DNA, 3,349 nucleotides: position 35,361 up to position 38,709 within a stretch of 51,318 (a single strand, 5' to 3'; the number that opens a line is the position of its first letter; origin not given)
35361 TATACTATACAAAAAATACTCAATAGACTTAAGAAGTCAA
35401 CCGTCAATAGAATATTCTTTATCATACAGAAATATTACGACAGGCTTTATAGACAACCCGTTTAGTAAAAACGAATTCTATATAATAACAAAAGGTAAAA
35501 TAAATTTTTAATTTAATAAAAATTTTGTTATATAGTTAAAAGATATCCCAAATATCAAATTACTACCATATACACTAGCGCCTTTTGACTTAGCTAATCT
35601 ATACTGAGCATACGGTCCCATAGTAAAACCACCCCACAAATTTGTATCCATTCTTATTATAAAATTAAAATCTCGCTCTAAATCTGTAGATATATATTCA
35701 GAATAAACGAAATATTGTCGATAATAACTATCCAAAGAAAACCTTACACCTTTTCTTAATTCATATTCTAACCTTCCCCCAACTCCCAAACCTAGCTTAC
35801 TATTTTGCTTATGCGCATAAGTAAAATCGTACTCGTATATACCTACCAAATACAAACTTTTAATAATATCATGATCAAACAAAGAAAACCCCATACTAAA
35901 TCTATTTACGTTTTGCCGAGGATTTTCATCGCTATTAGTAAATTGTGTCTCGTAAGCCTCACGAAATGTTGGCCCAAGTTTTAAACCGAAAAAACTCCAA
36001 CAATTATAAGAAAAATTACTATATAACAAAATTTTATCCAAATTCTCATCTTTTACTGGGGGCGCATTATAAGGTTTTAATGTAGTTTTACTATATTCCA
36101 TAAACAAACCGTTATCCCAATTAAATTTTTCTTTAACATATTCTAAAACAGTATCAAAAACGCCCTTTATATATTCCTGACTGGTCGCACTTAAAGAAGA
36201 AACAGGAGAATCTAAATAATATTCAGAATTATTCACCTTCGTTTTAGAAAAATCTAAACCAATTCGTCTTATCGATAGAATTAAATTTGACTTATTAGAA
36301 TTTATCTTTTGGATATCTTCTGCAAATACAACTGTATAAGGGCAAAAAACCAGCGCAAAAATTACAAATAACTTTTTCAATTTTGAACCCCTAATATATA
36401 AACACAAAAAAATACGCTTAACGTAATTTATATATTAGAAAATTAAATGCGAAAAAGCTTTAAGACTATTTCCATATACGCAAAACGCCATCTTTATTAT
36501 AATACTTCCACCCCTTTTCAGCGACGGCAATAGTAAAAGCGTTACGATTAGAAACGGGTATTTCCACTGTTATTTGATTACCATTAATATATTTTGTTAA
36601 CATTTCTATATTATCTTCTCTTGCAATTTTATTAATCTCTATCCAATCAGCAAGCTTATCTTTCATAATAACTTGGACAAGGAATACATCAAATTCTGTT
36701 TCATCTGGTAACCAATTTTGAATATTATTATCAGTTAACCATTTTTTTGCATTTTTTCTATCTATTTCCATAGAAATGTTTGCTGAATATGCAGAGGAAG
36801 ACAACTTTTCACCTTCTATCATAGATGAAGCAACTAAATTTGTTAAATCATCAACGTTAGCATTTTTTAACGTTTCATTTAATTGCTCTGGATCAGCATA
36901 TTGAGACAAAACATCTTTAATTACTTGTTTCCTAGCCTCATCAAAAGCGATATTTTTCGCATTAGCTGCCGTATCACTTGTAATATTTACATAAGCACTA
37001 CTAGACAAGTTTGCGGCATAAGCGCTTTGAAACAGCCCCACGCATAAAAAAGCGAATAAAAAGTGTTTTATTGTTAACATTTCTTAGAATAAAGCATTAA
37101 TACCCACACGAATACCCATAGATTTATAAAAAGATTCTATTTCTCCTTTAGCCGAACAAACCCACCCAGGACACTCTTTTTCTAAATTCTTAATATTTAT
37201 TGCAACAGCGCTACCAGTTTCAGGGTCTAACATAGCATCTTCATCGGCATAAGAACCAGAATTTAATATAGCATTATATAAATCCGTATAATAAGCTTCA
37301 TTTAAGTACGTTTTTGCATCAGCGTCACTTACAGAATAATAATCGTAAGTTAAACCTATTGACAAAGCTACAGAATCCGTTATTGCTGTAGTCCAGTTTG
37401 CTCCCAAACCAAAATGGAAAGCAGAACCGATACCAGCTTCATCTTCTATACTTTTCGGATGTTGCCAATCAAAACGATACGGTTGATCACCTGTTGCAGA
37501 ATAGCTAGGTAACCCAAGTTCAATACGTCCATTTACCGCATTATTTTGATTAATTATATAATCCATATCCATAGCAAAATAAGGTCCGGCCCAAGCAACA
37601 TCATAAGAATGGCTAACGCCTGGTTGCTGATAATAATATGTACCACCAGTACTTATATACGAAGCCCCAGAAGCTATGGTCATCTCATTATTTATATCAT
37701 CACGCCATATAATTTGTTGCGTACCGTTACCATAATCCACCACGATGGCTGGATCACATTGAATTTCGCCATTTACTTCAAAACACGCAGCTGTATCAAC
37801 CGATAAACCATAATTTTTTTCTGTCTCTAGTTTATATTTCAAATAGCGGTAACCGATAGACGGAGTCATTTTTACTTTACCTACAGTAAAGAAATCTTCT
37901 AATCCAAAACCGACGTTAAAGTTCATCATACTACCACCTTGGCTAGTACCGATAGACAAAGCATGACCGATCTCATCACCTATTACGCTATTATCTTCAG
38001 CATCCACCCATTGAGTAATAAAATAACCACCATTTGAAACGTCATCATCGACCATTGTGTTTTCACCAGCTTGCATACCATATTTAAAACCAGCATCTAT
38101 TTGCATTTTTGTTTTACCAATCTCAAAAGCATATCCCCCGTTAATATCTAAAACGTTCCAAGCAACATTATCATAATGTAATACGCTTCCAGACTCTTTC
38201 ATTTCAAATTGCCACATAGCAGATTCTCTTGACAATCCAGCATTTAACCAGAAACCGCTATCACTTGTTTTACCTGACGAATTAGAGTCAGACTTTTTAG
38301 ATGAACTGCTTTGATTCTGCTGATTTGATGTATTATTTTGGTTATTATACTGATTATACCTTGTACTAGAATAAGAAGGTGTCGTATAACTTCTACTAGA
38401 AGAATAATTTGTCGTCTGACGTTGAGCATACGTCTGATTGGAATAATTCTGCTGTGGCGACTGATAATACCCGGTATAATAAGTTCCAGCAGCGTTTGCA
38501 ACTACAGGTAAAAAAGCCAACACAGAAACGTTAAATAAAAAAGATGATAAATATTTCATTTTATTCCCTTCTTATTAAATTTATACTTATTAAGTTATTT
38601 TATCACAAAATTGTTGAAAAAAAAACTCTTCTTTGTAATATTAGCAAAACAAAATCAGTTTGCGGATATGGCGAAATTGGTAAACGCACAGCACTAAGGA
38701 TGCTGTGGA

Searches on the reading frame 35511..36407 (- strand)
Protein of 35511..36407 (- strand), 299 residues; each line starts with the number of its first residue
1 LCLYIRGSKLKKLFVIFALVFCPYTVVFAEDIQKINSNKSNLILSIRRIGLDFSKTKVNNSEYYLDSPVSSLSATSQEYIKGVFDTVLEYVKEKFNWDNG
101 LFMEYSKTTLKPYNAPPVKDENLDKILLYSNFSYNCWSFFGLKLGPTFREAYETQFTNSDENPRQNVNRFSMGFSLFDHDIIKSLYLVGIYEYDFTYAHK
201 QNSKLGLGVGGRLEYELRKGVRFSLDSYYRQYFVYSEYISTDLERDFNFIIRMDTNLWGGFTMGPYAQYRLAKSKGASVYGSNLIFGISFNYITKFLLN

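Call 15: search_protein_families(library=pfam, proteins=[window:35511-36407:-], max_evalue=0.001)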
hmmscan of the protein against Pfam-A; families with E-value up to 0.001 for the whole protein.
window:35511-36407:- (299 aa): 1 family
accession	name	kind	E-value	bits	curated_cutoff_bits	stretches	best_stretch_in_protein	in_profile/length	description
PF11276.14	DUF3078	-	8.9e-05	23.3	25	1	80-158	19-90/92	Protein of unknown function (DUF3078)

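Call 78: search_protein_families(library=ncbifam, proteins=[window:35511-36407:-], max_evalue=0.001)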
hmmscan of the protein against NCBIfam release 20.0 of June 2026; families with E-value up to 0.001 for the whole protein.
window:35511-36407:- (299 aa): 0 families

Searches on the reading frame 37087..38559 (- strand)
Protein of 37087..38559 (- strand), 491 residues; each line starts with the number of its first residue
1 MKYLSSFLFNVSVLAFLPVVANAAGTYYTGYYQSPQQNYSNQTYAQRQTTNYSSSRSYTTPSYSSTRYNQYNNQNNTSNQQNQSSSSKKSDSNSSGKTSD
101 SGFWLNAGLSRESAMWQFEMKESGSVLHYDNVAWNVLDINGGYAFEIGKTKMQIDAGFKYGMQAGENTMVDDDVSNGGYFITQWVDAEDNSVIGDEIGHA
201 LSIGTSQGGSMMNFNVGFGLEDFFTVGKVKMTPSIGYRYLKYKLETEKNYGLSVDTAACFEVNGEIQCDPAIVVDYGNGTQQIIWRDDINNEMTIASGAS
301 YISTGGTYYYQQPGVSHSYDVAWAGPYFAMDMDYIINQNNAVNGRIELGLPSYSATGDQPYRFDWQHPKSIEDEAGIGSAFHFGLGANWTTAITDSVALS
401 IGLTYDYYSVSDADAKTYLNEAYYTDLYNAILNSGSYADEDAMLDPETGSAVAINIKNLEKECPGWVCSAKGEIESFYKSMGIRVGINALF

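Call 7: search_protein_families(library=pfam, proteins=[window:37087-38559:-], max_evalue=1)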
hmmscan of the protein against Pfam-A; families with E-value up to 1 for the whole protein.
window:37087-38559:- (491 aa): 1 family
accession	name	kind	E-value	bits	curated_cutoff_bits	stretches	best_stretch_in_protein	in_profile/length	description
PF17251.8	Pom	-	1.8e-12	47.6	22.4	1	207-416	93-251/285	Protochlamydia outer membrane protein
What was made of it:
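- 37084..38559 (-): Divergently transcribed Pom-like outer-membrane protein, 491 aa, with a Q/N/S/Y-rich N-terminal stretch. It heads a conserved cluster with the 204-aa (36466-37080) and DUF3078-like (35508-36407) genes. Pfam PF17251 at 1.8e-12 (call 7).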

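Call 8: search_protein_families(library=ncbifam, proteins=[window:37087-38559:-], max_evalue=1)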
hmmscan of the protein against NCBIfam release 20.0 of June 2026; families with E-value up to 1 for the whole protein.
window:37087-38559:- (491 aa): 2 families
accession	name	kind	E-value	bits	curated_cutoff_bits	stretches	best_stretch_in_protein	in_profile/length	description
NF047792.1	CCPGW_fam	equivalog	0.022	14.7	80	1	461-473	33-45/50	CCPGW family putative bacteriocin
NF042931.1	SAG1386_EF1546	equivalog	0.07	13.2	80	1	11-95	34-108/158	SAG1386/EF1546 family surface-associated protein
